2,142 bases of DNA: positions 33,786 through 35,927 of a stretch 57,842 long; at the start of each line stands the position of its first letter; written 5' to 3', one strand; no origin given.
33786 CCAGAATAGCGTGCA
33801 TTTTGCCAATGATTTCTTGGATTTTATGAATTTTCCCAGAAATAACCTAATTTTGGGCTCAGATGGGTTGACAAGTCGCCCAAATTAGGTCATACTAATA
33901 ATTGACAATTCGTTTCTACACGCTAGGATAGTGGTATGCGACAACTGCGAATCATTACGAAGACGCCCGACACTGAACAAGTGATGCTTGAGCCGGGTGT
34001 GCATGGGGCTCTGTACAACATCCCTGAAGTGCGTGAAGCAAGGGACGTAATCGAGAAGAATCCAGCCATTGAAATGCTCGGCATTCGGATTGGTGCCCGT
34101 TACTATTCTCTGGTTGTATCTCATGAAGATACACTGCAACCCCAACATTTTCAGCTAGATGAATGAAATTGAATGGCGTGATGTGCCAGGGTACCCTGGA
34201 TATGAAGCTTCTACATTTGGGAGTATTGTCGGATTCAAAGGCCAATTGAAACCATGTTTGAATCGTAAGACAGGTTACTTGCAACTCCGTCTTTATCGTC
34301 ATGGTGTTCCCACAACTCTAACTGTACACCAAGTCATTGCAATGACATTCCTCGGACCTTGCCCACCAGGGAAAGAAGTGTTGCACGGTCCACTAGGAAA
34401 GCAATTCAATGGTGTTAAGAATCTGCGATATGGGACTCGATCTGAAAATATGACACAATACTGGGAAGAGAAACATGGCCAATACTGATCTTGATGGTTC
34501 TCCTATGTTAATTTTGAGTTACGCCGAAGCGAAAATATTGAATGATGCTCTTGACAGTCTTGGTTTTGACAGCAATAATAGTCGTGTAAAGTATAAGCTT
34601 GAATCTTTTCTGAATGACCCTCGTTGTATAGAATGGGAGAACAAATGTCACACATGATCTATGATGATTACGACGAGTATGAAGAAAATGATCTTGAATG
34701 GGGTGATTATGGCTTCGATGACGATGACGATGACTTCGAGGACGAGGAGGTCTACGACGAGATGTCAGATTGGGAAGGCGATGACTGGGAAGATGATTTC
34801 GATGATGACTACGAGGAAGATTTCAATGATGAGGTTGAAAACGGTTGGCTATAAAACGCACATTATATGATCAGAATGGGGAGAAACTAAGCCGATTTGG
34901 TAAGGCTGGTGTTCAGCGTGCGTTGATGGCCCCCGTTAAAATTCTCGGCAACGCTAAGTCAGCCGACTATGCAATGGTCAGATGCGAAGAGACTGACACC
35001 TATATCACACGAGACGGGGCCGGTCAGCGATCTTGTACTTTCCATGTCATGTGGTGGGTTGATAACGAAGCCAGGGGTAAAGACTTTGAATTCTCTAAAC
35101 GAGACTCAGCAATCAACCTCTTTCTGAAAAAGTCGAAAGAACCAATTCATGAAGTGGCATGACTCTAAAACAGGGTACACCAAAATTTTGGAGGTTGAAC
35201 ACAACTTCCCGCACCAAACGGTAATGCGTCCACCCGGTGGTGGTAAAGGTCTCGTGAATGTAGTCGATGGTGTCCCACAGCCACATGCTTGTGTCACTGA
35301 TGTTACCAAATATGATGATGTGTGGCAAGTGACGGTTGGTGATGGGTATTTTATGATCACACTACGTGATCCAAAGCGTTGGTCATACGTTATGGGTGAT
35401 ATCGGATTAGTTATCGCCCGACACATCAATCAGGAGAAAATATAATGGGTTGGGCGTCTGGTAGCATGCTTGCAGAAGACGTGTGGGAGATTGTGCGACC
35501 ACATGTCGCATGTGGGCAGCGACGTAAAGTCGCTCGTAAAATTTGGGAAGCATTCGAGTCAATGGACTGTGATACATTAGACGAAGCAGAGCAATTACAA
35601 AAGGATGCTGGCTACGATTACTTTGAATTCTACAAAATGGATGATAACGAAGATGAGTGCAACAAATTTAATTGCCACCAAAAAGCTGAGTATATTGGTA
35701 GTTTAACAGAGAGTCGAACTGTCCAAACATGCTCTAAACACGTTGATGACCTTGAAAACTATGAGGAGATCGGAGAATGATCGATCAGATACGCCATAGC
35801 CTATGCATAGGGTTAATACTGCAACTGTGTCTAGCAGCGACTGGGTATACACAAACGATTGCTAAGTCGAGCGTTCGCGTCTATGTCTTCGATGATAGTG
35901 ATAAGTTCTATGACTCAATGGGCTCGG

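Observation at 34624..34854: Hyper-acidic 76-aa protein in the early operon - candidate DNA mimic / anti-restriction factor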

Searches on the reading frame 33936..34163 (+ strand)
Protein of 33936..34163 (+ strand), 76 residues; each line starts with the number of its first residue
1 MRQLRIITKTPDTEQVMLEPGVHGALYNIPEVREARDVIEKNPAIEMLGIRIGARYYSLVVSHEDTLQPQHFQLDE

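Call 4: search_protein_families(library=pfam, proteins=[window:33936-34163:+], max_evalue=0.1)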
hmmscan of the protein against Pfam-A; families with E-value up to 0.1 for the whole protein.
window:33936-34163:+ (76 aa): 0 families

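Call 8: search_protein_families(library=phrogs, proteins=[window:33936-34163:+], max_evalue=0.01)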
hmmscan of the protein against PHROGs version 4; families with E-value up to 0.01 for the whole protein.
window:33936-34163:+ (76 aa): 0 families

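Call 23: find_related_loci(query=A1, collection=viral_contigs, flank=4000)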
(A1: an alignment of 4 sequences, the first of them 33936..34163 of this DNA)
Query A1 (76 aa) in viral_contigs; peptide patterns used: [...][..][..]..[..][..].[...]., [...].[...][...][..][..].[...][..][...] (x = any residue, [..] = any of these).
64 stretches matched a pattern; 10 encode a relative of the query (tblastn E <= 1e-3); 10 distinct loci.
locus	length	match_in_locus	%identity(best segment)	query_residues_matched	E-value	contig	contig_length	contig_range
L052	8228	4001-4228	63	1-76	8e-31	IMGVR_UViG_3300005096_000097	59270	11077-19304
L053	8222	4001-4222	55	1-74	1e-26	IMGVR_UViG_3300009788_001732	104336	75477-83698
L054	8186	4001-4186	27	1-62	9e-7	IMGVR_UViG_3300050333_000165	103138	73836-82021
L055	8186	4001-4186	29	1-62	1e-6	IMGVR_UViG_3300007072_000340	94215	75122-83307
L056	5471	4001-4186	29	1-62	1e-6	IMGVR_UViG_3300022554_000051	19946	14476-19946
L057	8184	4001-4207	30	2-75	5e-6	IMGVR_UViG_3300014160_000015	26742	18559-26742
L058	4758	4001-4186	26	1-62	4e-5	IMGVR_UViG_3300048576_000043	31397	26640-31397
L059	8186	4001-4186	24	1-62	6e-5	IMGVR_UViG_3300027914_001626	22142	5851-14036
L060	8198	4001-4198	27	1-61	8e-5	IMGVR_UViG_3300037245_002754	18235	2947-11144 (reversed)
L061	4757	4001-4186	26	1-62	8e-5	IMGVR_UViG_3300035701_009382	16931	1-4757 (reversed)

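Call 41: search_protein_families(library=ncbifam, proteins=[window:33936-34163:+], max_evalue=0.01)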
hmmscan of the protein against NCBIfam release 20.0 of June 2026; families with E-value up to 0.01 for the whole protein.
window:33936-34163:+ (76 aa): 0 families

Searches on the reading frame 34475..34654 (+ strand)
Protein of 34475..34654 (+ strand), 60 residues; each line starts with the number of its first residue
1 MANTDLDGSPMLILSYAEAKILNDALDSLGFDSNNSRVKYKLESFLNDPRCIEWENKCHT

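Call 4: search_protein_families(library=pfam, proteins=[window:34475-34654:+], max_evalue=0.1)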
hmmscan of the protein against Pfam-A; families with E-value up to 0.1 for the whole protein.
window:34475-34654:+ (60 aa): 0 families

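Call 8: search_protein_families(library=phrogs, proteins=[window:34475-34654:+], max_evalue=0.01)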
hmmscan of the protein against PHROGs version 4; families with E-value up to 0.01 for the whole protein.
window:34475-34654:+ (60 aa): 0 families

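Call 12: find_related_loci(query=window:34475-34654:+, collection=viral_contigs, flank=4000)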
Query window:34475-34654:+ (60 aa) in viral_contigs; peptide patterns used: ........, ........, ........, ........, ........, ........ (x = any residue, [..] = any of these).
27 stretches matched a pattern, but none encodes a relative of the query by tblastn (E <= 1e-3).

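Call 41: search_protein_families(library=ncbifam, proteins=[window:34475-34654:+], max_evalue=0.01)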
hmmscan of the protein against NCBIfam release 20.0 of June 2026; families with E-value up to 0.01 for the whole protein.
window:34475-34654:+ (60 aa): 0 families

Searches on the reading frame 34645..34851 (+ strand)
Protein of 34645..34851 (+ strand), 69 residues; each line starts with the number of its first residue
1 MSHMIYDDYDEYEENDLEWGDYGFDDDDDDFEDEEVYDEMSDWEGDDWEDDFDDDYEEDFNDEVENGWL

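Call 4: search_protein_families(library=pfam, proteins=[window:34645-34851:+], max_evalue=0.1)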
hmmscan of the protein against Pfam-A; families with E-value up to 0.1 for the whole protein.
window:34645-34851:+ (69 aa): 0 families

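Call 7: find_encoding_contigs(protein=window:34645-34851:+, flank=10000)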
Protein window:34645-34851:+ (69 aa): 5 contigs read that carry it; 2 places shown.
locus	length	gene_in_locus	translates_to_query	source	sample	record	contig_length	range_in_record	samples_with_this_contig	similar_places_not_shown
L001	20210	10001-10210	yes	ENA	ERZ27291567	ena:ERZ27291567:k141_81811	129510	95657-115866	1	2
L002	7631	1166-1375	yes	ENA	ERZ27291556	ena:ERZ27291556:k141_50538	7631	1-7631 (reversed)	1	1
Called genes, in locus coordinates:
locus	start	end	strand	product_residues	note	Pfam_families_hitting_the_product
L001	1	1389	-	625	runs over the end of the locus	-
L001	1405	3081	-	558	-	PF05876:GpA_ATPase, PF20454:GpA_nuclease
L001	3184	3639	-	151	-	-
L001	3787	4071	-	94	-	-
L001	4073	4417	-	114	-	-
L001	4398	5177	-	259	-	PF00085:Thioredoxin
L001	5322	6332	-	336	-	-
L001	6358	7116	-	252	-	-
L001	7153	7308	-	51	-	-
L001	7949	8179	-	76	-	-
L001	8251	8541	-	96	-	-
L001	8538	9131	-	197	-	-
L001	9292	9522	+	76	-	-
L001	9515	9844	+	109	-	PF07463:NUMOD4, PF13392:HNH_3 (weak)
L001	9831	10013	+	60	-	-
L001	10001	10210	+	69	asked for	-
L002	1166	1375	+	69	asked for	-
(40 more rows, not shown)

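Call 8: search_protein_families(library=phrogs, proteins=[window:34645-34851:+], max_evalue=0.01)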
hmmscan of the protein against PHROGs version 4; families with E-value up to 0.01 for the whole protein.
window:34645-34851:+ (69 aa): 0 families

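Call 9: find_homologous_proteins(query=window:34645-34851:+, max_evalue=0.01)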
Query window:34645-34851:+: 18 candidates shared short words with the query, none scored E <= 0.01.

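Call 14: search_dna_similar(query=window:34645-34851:+, collection=phages, mode=protein, max_evalue=10, max_rows=20)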
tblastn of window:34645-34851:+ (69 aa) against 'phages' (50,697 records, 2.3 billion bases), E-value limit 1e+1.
No match.

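Call 28: search_solved_structures(query=window:34645-34851:+, max_evalue=10, show_alignments=3)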
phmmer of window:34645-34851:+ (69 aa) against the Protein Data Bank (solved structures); distinct sequences matched with E-value up to 10: 0.

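Call 31: predict_structure(protein=window:34645-34851:+)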
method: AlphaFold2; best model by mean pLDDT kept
length: 69 residues; sequences in the alignment: 1
mean_pLDDT: 55.0   pTM: 0.14
mean pLDDT of the five models: 55.0, 51.3, 50.3, 48.3, 46.9
residues with pLDDT >= 90: 0; 70-90: 0; 50-70: 62; < 50: 7
segments of 3 or more residues with pLDDT < 50: 1-3
pLDDT, mean of each block of 10 residues (from residue 1): 50 56 57 58 54 55 55
secondary structure, 60 per line:
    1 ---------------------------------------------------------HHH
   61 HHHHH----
elements in order: H58-65

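Call 41: search_protein_families(library=ncbifam, proteins=[window:34645-34851:+], max_evalue=0.01)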
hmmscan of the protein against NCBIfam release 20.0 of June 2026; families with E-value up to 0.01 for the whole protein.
window:34645-34851:+ (69 aa): 0 families

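Call 47: search_protein_representatives(protein=window:34645-34851:+)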
Query: 69 residues. Proteins with E-value up to 0.001 (for the whole library): 0; up to 1e-10: 0; up to 1e-30: 0. The best 0 are listed.

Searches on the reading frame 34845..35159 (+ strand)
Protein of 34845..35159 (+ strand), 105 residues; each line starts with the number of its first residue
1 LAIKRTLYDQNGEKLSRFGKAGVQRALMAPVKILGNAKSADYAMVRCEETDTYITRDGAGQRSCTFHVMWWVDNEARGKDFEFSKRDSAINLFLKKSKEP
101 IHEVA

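Call 4: search_protein_families(library=pfam, proteins=[window:34845-35159:+], max_evalue=0.1)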
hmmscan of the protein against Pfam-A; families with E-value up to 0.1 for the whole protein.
window:34845-35159:+ (105 aa): 0 families

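Call 8: search_protein_families(library=phrogs, proteins=[window:34845-35159:+], max_evalue=0.01)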
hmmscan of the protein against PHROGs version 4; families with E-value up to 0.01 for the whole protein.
window:34845-35159:+ (105 aa): 0 families

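Call 11: find_related_loci(query=window:34845-35159:+, collection=viral_contigs, flank=4000)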
Query window:34845-35159:+ (105 aa) in viral_contigs; peptide patterns used: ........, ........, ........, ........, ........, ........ (x = any residue, [..] = any of these).
3 stretches matched a pattern, but none encodes a relative of the query by tblastn (E <= 1e-3).

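Call 41: search_protein_families(library=ncbifam, proteins=[window:34845-35159:+], max_evalue=0.01)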
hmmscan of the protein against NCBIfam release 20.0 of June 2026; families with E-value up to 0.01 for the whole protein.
window:34845-35159:+ (105 aa): 0 families

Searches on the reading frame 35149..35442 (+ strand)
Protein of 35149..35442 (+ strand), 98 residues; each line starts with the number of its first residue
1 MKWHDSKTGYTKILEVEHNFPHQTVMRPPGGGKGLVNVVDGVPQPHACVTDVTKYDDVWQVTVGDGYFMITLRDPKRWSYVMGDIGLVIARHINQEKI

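Call 4: search_protein_families(library=pfam, proteins=[window:35149-35442:+], max_evalue=0.1)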
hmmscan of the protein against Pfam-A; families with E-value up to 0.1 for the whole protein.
window:35149-35442:+ (98 aa): 0 families

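Call 8: search_protein_families(library=phrogs, proteins=[window:35149-35442:+], max_evalue=0.01)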
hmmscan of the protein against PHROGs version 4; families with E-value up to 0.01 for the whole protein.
window:35149-35442:+ (98 aa): 0 families

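Call 22: find_related_loci(query=A2, collection=viral_contigs, flank=4000)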
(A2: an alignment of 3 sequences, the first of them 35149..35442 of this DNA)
Query A2 (98 aa) in viral_contigs; peptide patterns used: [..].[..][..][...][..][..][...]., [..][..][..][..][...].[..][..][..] (x = any residue, [..] = any of these).
78 stretches matched a pattern; 2 encode a relative of the query (tblastn E <= 1e-3); 2 distinct loci.
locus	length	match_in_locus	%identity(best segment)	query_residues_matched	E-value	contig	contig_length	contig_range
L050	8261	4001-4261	37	4-92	8e-21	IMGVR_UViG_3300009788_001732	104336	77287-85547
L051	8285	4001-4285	36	2-91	3e-14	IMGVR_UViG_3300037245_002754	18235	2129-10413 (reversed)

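Call 41: search_protein_families(library=ncbifam, proteins=[window:35149-35442:+], max_evalue=0.01)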
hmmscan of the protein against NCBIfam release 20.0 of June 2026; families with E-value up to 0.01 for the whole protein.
window:35149-35442:+ (98 aa): 0 families

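Call 65: find_homologous_proteins(query=A2, max_evalue=0.001)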
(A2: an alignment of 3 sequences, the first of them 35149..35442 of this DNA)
Query A2 (3 sequences) (98 aa, profile of the alignment): 7 proteins with E <= 0.001 among 61 candidates.
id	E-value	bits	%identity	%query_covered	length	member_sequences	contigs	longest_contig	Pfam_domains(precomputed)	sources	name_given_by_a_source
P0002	2.9e-46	173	100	100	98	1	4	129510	-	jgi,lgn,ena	jgi:hypothetical protein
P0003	2.6e-43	164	37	91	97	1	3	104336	-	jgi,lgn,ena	-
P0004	1.3e-37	145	39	91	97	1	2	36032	-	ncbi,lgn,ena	-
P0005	1.1e-35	139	35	92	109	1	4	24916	-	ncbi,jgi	ncbi:MAG: hypothetical protein ACYSW8_21575 [Planctomycetota bacterium]|jgi:hypothetical protein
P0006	1.8e-35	139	34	91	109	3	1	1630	-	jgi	jgi:hypothetical protein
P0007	2.3e-31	125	37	97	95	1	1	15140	-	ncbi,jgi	-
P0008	4.5e-28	115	33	93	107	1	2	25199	-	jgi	jgi:hypothetical protein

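Call 66: find_encoding_contigs(protein=P0004, flank=4000, max_places=2)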
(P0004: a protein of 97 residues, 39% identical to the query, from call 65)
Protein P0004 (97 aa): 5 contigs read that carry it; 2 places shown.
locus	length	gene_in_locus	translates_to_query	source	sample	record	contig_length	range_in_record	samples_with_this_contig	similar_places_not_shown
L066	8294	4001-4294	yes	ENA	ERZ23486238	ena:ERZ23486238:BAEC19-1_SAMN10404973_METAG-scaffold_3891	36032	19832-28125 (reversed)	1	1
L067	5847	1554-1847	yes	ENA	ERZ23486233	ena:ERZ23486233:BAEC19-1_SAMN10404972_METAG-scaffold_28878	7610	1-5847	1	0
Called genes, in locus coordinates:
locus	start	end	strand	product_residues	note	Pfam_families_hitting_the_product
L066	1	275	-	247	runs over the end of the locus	-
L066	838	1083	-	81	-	-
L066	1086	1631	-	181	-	-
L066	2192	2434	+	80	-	-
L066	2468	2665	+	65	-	-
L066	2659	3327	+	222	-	PF01764:Lipase_3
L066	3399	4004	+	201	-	-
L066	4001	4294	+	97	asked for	-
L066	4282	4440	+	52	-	-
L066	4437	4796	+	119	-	-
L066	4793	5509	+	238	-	PF00089:Trypsin, PF13365:Trypsin_2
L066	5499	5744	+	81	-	-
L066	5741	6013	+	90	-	-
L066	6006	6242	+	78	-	-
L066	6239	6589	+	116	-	-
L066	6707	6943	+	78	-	-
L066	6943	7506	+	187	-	PF01327:Pep_deformylase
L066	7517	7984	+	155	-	-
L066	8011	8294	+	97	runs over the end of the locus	-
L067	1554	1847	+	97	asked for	-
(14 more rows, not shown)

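Call 67: find_encoding_contigs(protein=P0005, flank=4000, max_places=2)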
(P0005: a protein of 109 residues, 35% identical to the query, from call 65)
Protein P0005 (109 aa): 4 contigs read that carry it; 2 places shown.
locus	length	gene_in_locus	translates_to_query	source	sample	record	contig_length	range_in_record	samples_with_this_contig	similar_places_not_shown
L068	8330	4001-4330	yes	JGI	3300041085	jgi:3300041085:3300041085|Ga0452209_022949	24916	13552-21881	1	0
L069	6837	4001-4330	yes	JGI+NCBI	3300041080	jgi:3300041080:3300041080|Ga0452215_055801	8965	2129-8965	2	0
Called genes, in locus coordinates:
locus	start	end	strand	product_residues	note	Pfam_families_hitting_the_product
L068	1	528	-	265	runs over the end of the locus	-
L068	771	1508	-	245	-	-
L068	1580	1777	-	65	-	-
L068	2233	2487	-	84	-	-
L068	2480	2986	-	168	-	-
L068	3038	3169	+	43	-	-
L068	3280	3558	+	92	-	-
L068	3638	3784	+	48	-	-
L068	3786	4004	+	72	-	-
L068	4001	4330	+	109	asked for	-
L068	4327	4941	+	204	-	PF00149:Metallophos (weak)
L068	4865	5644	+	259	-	PF04446:Thg1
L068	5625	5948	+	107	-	-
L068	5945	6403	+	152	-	-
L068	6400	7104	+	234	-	PF00089:Trypsin, PF13365:Trypsin_2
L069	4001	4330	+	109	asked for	-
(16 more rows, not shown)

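Call 68: find_encoding_contigs(protein=P0007, flank=4000, max_places=2)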
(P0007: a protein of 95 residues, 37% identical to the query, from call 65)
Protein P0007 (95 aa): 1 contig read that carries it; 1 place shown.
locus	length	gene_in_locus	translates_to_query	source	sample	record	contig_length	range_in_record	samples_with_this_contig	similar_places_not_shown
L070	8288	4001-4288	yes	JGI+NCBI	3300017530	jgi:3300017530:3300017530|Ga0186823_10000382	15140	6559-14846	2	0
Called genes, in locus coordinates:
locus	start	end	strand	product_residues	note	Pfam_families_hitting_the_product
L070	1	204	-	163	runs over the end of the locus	PF02945:Endonuclease_7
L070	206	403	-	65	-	-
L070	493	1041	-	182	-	-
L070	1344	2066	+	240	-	PF07463:NUMOD4, PF13392:HNH_3 (weak)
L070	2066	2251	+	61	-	-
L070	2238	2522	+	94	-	-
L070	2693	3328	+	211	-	-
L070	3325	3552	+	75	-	-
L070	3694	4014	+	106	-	-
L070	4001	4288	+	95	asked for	-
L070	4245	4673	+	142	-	-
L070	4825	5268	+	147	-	-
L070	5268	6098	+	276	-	PF00089:Trypsin, PF13365:Trypsin_2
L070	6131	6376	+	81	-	-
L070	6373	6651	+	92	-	-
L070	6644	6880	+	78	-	-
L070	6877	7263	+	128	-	-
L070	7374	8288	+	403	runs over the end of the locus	?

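Call 69: find_encoding_contigs(protein=P0008, flank=4000, max_places=2)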
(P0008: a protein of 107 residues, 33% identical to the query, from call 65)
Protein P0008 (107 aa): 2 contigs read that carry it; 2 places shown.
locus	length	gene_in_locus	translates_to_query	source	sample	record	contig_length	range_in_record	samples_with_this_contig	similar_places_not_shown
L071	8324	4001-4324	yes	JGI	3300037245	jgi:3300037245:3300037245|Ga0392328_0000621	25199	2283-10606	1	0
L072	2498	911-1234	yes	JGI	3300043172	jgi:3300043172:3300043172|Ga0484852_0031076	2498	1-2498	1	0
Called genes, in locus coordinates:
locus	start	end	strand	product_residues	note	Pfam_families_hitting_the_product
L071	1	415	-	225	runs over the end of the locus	-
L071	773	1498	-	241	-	-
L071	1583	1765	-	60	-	-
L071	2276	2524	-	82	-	-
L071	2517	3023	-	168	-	-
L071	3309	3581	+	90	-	-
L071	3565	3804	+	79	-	-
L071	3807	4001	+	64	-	-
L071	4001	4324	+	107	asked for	-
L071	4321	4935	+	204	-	PF00149:Metallophos (weak)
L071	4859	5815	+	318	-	PF04446:Thg1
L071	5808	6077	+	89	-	-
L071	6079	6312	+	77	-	-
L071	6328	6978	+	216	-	PF00089:Trypsin (faint), PF13365:Trypsin_2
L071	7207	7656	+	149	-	-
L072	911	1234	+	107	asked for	-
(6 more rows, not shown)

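Call 75: search_protein_families(library=pfam, proteins=[L070:2238-2519:+, L066:2468-2662:+], max_evalue=10)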
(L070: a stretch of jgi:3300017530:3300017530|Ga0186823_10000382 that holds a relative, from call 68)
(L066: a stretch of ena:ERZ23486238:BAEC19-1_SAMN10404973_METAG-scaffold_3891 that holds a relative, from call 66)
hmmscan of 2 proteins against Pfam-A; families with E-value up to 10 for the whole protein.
L070:2238-2519:+ (94 aa): 0 families

L066:2468-2662:+ (65 aa): 2 families
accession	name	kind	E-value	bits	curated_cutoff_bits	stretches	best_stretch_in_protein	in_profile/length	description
PF07699.19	Ephrin_rec_like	-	0.036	14.3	23.1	1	5-29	10-33/48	Tyrosine-protein kinase ephrin type A/B receptor-like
PF23091.2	TNFR_ELAPOR1_6th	-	0.24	11.8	33.2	1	5-29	13-34/41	ELAPOR1-like, TNF receptor-like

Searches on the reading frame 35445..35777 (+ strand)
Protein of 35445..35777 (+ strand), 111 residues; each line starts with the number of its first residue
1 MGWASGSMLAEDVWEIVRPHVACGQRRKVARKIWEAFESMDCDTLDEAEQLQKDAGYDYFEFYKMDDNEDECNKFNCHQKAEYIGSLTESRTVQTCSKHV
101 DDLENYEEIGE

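Call 4: search_protein_families(library=pfam, proteins=[window:35445-35777:+], max_evalue=0.1)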
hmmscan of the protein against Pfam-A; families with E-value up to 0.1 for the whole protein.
window:35445-35777:+ (111 aa): 0 families

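Call 8: search_protein_families(library=phrogs, proteins=[window:35445-35777:+], max_evalue=0.01)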
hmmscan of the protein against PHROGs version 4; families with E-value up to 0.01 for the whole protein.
window:35445-35777:+ (111 aa): 1 family
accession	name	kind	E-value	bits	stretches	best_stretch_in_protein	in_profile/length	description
phrog_11183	-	unknown function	0.00052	21.3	1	1-92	1-92/177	-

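Call 41: search_protein_families(library=ncbifam, proteins=[window:35445-35777:+], max_evalue=0.01)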
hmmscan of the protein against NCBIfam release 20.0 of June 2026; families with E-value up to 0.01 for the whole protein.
window:35445-35777:+ (111 aa): 0 families
